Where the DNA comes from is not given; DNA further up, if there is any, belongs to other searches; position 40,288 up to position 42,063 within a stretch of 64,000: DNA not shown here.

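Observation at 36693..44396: Quartet of hydantoinase/dihydropyrimidinase-like enzymes that all carry E-x-H instead of the canonical H-x-H metal ligands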

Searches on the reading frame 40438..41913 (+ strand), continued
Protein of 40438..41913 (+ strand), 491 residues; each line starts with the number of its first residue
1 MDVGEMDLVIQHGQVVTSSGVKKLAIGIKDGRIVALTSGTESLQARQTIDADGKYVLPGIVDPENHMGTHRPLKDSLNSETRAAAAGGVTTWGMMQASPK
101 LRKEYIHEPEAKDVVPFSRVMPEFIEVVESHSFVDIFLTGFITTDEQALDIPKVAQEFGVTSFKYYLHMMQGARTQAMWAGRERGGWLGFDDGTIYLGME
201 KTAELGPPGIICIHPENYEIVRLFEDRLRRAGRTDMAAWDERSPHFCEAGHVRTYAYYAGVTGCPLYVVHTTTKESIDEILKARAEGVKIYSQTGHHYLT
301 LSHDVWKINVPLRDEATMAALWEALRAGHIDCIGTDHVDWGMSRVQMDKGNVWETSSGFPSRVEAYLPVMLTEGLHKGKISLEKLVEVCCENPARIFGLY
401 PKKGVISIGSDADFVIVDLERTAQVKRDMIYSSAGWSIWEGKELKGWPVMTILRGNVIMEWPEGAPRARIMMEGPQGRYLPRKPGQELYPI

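Call 44: find_encoding_contigs(protein=P0307, flank=10000, max_places=2)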
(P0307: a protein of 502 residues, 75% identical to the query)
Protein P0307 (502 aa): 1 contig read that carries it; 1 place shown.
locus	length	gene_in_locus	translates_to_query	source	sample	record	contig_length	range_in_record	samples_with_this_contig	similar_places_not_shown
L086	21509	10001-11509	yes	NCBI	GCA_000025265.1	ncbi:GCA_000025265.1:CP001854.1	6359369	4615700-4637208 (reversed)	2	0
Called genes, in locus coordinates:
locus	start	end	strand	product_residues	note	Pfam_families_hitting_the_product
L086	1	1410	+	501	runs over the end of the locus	PF02636:Methyltransf_28 (weak)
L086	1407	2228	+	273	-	PF02219:MTHFR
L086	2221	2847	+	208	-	-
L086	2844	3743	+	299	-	PF01842:ACT, PF00551:Formyl_trans_N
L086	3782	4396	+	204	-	PF00440:TetR_N (weak), PF13977:TetR_C_6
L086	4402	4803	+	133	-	PF01042:Ribonuc_L-PSP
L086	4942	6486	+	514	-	PF00005:ABC_tran, PF13304:AAA_21 (faint), PF00005:ABC_tran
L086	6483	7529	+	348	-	PF02653:BPD_transp_2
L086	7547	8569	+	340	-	PF00532:Peripla_BP_1 (weak), PF13407:Peripla_BP_4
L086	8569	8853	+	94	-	PF12802:MarR_2, PF25213:HVO_A0261_N, PF09339:HTH_IclR, PF13412:HTH_24 (weak), PF01047:MarR (weak)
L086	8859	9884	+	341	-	PF00962:A_deaminase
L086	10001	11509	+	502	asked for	PF01979:Amidohydro_1, PF07969:Amidohydro_3 (weak)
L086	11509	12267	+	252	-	PF00857:Isochorismatase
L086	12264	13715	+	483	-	PF01979:Amidohydro_1, PF07969:Amidohydro_3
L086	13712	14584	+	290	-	PF00795:CN_hydrolase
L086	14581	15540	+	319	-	-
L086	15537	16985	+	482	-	PF00171:Aldedh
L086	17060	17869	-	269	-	-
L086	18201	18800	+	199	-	PF01872:RibD_C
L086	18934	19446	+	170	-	-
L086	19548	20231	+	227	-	PF13668:Ferritin_2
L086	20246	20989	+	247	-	PF13668:Ferritin_2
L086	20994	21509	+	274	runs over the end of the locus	PF03734:YkuD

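Call 47: search_protein_families(library=ncbifam, proteins=[L086:8859-9881:+, L086:11509-12264:+, L086:12264-13712:+, L086:13712-14581:+, L086:14581-15537:+, L086:15537-16982:+, L086:7547-8566:+], max_evalue=0.00001)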
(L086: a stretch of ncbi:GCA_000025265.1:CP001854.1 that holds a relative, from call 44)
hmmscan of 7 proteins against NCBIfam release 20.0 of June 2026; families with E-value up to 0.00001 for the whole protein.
L086:8859-9881:+ (341 aa): 10 families
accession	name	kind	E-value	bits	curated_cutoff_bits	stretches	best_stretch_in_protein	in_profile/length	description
NF006850.0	PRK09358.1-6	equivalog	1.5e-123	411.9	419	1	6-335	5-332/334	adenosine deaminase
TIGR01430.1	aden_deam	equivalog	7.9e-97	324.2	216.55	1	9-330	1-323/323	adenosine deaminase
NF006848.0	PRK09358.1-3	equivalog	4.1e-65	220.2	426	1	8-330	3-323/325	adenosine deaminase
NF006854.0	PRK09358.3-1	equivalog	1.4e-59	201.9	530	1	8-333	13-337/344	adenosine deaminase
NF006849.0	PRK09358.1-5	equivalog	1.1e-46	159.5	494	1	8-338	11-345/350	adenosine deaminase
NF006847.0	PRK09358.1-2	equivalog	1.1e-41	142.9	412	1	6-330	10-352/364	adenosine deaminase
NF006846.0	PRK09358.1-1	equivalog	3.3e-39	134.8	459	1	7-329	4-329/333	adenosine deaminase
NF006856.0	PRK09358.3-3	equivalog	1.4e-16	60.6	510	1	8-292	19-290/316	adenosine deaminase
NF006859.0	PRK09358.3-6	equivalog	1.4e-08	34.3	549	1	187-286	174-273/299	adenosine deaminase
TIGR01431.1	adm_rel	subfamily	9e-08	31.3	315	1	213-284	346-417/479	adenosine deaminase-related growth factor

L086:11509-12264:+ (252 aa): 3 families
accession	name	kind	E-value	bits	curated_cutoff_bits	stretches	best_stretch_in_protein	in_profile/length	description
NF050097.1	BiurAmidohydBiuH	equivalog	4.2e-10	39.5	370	1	70-215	51-206/221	biuret amidohydrolase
TIGR03614.1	RutB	equivalog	2.9e-09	36.9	377.95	1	118-225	109-217/226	pyrimidine utilization protein B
NF008517.0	PRK11440.1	equivalog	4.8e-07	29.9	195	1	127-225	88-186/188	hydrolase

L086:12264-13712:+ (483 aa): 26 families (the best 25 are shown)
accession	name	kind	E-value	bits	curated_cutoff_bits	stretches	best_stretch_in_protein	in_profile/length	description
NF006055.0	PRK08203.1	equivalog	1.3e-74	251.4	532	1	21-450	25-449/455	8-oxoguanine deaminase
NF004701.0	PRK06038.1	equivalog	5.2e-68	229.7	609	2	188-454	165-429/432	N-ethylammeline chlorohydrolase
NF005557.0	PRK07228.1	equivalog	3.6e-64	217.1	522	1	24-451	23-437/445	5'-deoxyadenosine deaminase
NF009059.0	PRK12393.1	equivalog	3e-55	187.8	543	1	24-441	30-445/460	amidohydrolase family protein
NF006252.0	PRK08393.1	equivalog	5.3e-54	183.9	617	2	205-447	179-419/424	N-ethylammeline chlorohydrolase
NF006549.0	PRK09045.1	equivalog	3.1e-53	181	540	1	50-445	61-433/444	TRZ/ATZ family hydrolase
NF006681.0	PRK09229.1-2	equivalog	1.5e-43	149.2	362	1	13-438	12-436/451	formimidoylglutamate deiminase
NF005211.0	PRK06687.1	equivalog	2e-40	138.9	703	2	203-436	184-418/419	TRZ/ATZ family protein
NF006056.0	PRK08204.1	subfamily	2.1e-39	135.6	391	1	22-446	24-435/449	hypothetical protein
NF004995.0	PRK06380.1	subfamily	5e-38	131.2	567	2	204-440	175-412/418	metal-dependent hydrolase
NF012037.0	PRK15493.1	equivalog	1.4e-37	129.6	779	2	195-443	177-425/435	bifunctional S-methyl-5'-thioadenosine deaminase/S-adenosylhomocysteine deaminase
TIGR03314.1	Se_ssnA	subfamily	2.6e-36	125.4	455.5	1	32-449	30-435/441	putative selenium metabolism protein SsnA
NF005540.0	PRK07203.1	equivalog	7.1e-35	120.5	444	2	213-449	203-436/444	putative aminohydrolase SsnA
NF006679.0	PRK09228.1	subfamily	3.5e-28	98.5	351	1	24-427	33-430/433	guanine deaminase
TIGR02967.1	guan_deamin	equivalog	1.1e-27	97.1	375.4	1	26-393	10-363/401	guanine deaminase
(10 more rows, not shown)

L086:13712-14581:+ (290 aa): 7 families
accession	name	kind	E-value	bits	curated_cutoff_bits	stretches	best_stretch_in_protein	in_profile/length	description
NF033621.1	de_GSH_amidase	exception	4.1e-15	55.8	355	1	131-241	132-245/260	deaminated glutathione amidase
TIGR03381.1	agmatine_aguB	equivalog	6.8e-15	55.1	410.25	1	5-269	1-278/279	N-carbamoylputrescine amidase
NF040852.1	nitrile_Arch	equivalog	2.6e-13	49.7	500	1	126-267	126-260/262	nitrilase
TIGR00546.1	lnt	equivalog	1.1e-07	31.4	132.9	0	126-193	304-375/395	apolipoprotein N-acyltransferase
NF010588.0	PRK13981.1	equivalog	8.3e-07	27.8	479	0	130-177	135-182/546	NAD+ synthase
NF009803.0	PRK13287.1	equivalog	3.3e-06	26.1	406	1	73-193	97-212/333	formamidase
NF043013.1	DeGluthAmidYersProt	equivalog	4e-06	26.2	500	1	126-195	138-207/278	deaminated glutathione amidase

L086:14581-15537:+ (319 aa): 0 families

L086:15537-16982:+ (482 aa): 44 families (the best 25 are shown)
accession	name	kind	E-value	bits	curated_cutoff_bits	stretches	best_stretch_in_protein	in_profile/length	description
NF040648.1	lactal_redase_Meth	equivalog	2.7e-119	399.2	650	1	15-479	1-462/463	lactaldehyde dehydrogenase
NF047626.1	SulfactDhSafD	equivalog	1.1e-104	351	700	1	30-473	5-448/454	sulfoacetaldehyde dehydrogenase SafD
TIGR03250.1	PhnAcAld_DH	equivalog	1.8e-103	346.7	635.65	1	13-475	4-466/472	phosphonoacetaldehyde dehydrogenase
NF010000.0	PRK13473.1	subfamily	6.4e-103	344.9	615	1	15-479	5-472/475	aminobutyraldehyde dehydrogenase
TIGR01804.1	BADH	equivalog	8.2e-102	341.1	668.6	1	24-474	11-466/467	betaine-aldehyde dehydrogenase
TIGR02299.1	HpaE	equivalog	3.2e-98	329.4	638.35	1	16-480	4-477/488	5-carboxymethyl-2-hydroxymuconate semialdehyde dehydrogenase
TIGR01780.1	SSADH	subfamily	4.8e-97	325.7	646.35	1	30-471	1-444/448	succinate-semialdehyde dehydrogenase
NF009725.0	PRK13252.1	equivalog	7.9e-97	324.7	593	1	13-477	7-477/488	betaine-aldehyde dehydrogenase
NF006916.0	PRK09407.1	equivalog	3.4e-96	322.9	521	1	23-479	31-492/526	succinic semialdehyde dehydrogenase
NF052305.1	DioxValDhHalo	equivalog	1e-89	301.7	750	1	23-459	17-459/483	2,5-dioxovalerate dehydrogenase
NF008415.0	PRK11241.1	equivalog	2e-88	297.2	828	1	9-479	7-480/482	NADP-dependent succinate-semialdehyde dehydrogenase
NF007352.0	PRK09847.1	equivalog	2e-86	290.5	850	1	15-478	22-490/495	aldehyde dehydrogenase PuuC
NF040869.1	G3PDH_Arch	equivalog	1.4e-85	288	780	1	14-474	21-486/502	NADP-dependent glyceraldehyde-3-phosphate dehydrogenase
NF006915.0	PRK09406.1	equivalog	7.5e-85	285.5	730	1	33-473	8-450/457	NADP-dependent succinic semialdehyde dehydrogenase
NF045736.1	PaDhStyDRhodo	equivalog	8.8e-85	285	800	1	32-478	24-476/479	phenylacetaldehyde dehydrogenase StyD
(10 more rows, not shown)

L086:7547-8566:+ (340 aa): 13 families
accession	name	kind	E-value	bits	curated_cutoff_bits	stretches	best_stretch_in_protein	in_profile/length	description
NF007936.0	PRK10653.1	equivalog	4.1e-29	101.8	337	1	52-311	32-284/295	ribose ABC transporter substrate-binding protein RbsB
NF007254.0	PRK09701.1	equivalog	1e-27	97.2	335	1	47-309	25-293/311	D-allose transporter substrate-binding protein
TIGR02634.1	xylF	equivalog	7.9e-20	71.6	389.55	1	88-299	38-251/302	D-xylose ABC transporter substrate-binding protein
NF041827.1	YtfQ_transport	equivalog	3.1e-17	62.5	510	1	46-316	23-299/320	galactofuranose ABC transporter, galactofuranose-binding protein YtfQ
NF007680.0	PRK10355.1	equivalog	1.8e-15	56.9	504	1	90-290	67-269/331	D-xylose ABC transporter substrate-binding protein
TIGR02637.1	RhaS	equivalog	1.6e-13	50.6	342.25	1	61-280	11-233/302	rhamnose ABC transporter substrate-binding protein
NF052284.1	rhzpin_SBP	equivalog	8e-13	48.2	420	1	61-328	14-280/289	rhizopine catabolism ABC transporter substrate-binding protein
NF040907.2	ChvE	equivalog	4.2e-09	36.1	460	1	78-169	28-119/324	multiple monosaccharide ABC transporter substrate-binding protein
NF011937.0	PRK15408.1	equivalog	4.2e-09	35.7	384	1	59-304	38-284/340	autoinducer 2 ABC transporter substrate-binding protein LsrB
NF008185.0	PRK10936.1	equivalog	4.8e-09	35.6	200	1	92-319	93-313/346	TMAO reductase system periplasmic protein TorT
NF011924.1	PRK15395.1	equivalog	8.1e-09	35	420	1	71-308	52-300/329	galactose/glucose ABC transporter substrate-binding protein MglB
TIGR01481.1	ccpA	equivalog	1.1e-07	31.6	442.35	1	62-316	74-320/330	catabolite control protein A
NF052440.1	TransRegGNTRPSEAE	equivalog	3.8e-06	26.2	400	1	74-306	89-314/333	HTH-type transcriptional regulator GntR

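Call 61: predict_structure(alignment_id=A2)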
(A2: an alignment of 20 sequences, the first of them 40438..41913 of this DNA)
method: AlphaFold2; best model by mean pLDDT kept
length: 491 residues; sequences in the alignment: 20
mean_pLDDT: 92.9   pTM: 0.93
mean pLDDT of the five models: 92.9, 92.8, 91.6, 91.4, 91.1
residues with pLDDT >= 90: 401; 70-90: 69; 50-70: 19; < 50: 2
segments of 3 or more residues with pLDDT < 50: none
pLDDT, mean of each block of 10 residues (from residue 1): 79 95 95 88 87 97 94 94 97 96 90 94 97 97 96 98 87 68 71 94 97 89 92 93 91 95 97 96 98 97 89 94 97 94 90 89 96 98 98 98 97 98 94 93 97 97 92 87 92 83
secondary structure, 60 per line:
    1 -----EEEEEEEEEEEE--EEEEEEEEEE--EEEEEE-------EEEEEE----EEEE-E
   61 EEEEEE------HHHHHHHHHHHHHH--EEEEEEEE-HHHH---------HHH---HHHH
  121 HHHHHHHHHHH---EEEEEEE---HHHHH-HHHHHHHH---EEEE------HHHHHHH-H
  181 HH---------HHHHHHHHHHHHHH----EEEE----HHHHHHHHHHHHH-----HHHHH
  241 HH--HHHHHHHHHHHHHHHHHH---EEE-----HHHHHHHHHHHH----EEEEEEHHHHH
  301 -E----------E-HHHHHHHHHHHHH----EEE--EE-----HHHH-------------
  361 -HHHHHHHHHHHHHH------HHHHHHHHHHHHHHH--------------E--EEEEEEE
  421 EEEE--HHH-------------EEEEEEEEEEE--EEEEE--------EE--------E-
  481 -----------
elements in order: E6-17 E20-29 E32-37 E45-50 E55-58 E60-66 H73-86 E89-96 H98-101 H117-131 E135-141 H145-149 H151-158 E162-165 H172-178 H192-205 E210-213 H218-230 H236-242 H245-262 E266-268 H274-285 E290-295 H296-300 H315-327 E332-334 H344-347 H362-375 H382-396 E414-424 E443-453 E456-460

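Call 64: fold_search(model_id=the predicted structure, library=pdb)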
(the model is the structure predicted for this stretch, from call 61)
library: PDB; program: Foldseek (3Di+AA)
matches with E <= 10: 1672; with E <= 0.001: 376
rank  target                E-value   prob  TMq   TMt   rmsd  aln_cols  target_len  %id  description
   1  1k1d_A                5.1e-38  1.00  0.81  0.87   3.0       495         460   26  Crystal structure of D-hydantoinase (released 2002-08-14)
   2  3sfw_A                6.7e-38  1.00  0.83  0.89   2.8       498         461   24  Crystal structure of dihydropyrimidinase from Brevibacillus agri NCHU1002 (released 2012-06-20)
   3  4tqt_C                8.4e-38  1.00  0.82  0.84   3.0       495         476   27  Crystal structure of Dihydropyrimidinase from Brucella suis (released 2014-08-06)
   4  1nfg_A                1.4e-37  1.00  0.84  0.90   2.6       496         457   27  Structure of D-hydantoinase (released 2003-07-15)
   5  4tqt_A                1.6e-37  1.00  0.81  0.84   3.1       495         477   27  Crystal structure of Dihydropyrimidinase from Brucella suis (released 2014-08-06)
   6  3hm7_B                2.1e-37  1.00  0.81  0.90   2.7       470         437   27  Crystal structure of allantoinase from Bacillus halodurans C-125 (released 2009-06-09)
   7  8hfd_B                2.1e-37  1.00  0.82  0.90   3.1       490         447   26  Crystal structure of allantoinase from E. coli BL21 (released 2023-10-18)
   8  4tqt_D                4.5e-37  1.00  0.82  0.84   2.9       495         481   27  Crystal structure of Dihydropyrimidinase from Brucella suis (released 2014-08-06)
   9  1gkr_A                7.4e-37  1.00  0.82  0.89   2.5       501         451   28  L-Hydantoinase (Dihydropyrimidinase) from Arthrobacter aurescens (released 2002-07-25)
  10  3hm7_C                2.0e-36  1.00  0.80  0.90   2.7       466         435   27  Crystal structure of allantoinase from Bacillus halodurans C-125 (released 2009-06-09)
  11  3hm7_A                2.8e-36  1.00  0.79  0.88   3.3       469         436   27  Crystal structure of allantoinase from Bacillus halodurans C-125 (released 2009-06-09)
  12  8hfd_C                3.0e-36  1.00  0.82  0.89   3.1       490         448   26  Crystal structure of allantoinase from E. coli BL21 (released 2023-10-18)
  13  1yny_A                3.0e-36  1.00  0.82  0.88   3.2       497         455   24  Molecular Structure of D-Hydantoinase from a Bacillus sp. AR9: Evidence for mercury inhibition (released 2005-03-01)
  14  5e5c_A                3.3e-36  1.00  0.82  0.85   3.0       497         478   24  Crystal structure of dihydropyrimidinase from Pseudomonas aeruginosa PAO1 (released 2016-09-21)
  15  3e74_C                3.5e-36  1.00  0.80  0.91   3.0       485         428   26  Crystal structure of E. coli allantoinase with iron ions at the metal center (released 2009-02-24)
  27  4h00                  1.3e-35  1.00  0.82  0.83   2.8       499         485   26  The crystal structure of mon-Zn dihydropyrimidinase from Tetraodon nigroviridis (released 2013-09-11)
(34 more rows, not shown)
